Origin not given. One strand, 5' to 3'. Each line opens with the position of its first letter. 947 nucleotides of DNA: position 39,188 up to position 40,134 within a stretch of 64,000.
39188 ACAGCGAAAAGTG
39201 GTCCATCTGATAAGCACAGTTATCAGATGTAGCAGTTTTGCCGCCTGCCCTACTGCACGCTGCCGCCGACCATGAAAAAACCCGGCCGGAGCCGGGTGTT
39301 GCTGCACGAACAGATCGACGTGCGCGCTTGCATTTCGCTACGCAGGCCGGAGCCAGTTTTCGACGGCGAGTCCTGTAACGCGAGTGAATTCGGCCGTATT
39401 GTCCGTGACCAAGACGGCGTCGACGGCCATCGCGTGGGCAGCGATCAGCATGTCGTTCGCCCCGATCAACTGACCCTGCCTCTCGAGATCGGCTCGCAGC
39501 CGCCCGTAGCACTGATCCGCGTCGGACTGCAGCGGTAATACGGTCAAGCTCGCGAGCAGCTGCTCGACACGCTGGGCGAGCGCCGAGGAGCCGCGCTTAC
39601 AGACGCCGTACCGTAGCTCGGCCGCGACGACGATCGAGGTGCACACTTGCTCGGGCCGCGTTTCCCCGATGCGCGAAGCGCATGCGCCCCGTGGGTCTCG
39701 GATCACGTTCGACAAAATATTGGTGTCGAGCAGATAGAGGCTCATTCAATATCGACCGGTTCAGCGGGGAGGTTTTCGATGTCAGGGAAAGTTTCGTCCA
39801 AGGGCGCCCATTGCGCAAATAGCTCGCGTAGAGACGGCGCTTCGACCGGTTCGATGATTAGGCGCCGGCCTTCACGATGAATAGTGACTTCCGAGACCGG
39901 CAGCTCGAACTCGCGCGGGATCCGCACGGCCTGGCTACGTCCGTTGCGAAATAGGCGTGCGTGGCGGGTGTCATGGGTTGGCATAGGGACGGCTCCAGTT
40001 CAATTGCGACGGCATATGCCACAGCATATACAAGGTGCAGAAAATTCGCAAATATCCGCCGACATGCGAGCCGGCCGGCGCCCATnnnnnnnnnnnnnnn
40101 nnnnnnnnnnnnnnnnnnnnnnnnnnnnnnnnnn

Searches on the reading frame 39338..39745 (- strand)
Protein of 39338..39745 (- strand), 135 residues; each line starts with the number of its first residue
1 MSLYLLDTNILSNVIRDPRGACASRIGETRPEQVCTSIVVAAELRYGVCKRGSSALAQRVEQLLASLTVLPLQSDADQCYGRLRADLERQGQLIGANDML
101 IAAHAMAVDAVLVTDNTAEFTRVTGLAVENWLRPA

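Call 58: search_protein_families(library=pfam, proteins=[window:39338-39745:-], max_evalue=0.001)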
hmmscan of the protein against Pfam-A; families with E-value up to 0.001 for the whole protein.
window:39338-39745:- (135 aa): 1 family
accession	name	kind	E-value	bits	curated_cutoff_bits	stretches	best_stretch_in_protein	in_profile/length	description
PF01850.27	PIN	-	4e-17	63.4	23.6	1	4-124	1-118/120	PIN domain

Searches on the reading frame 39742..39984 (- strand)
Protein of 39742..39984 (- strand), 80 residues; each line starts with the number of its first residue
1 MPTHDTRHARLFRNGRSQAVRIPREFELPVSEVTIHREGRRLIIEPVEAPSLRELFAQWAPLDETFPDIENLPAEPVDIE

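Call 58: search_protein_families(library=pfam, proteins=[window:39742-39984:-], max_evalue=0.001)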
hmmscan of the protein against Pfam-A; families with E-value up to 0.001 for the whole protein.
window:39742-39984:- (80 aa): 1 family
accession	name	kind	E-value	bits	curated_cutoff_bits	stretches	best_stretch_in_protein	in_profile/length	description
PF04014.23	MazE_antitoxin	-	5.6e-08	33.1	24.7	1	12-48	2-44/48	Antidote-toxin recognition MazE, bacterial antitoxin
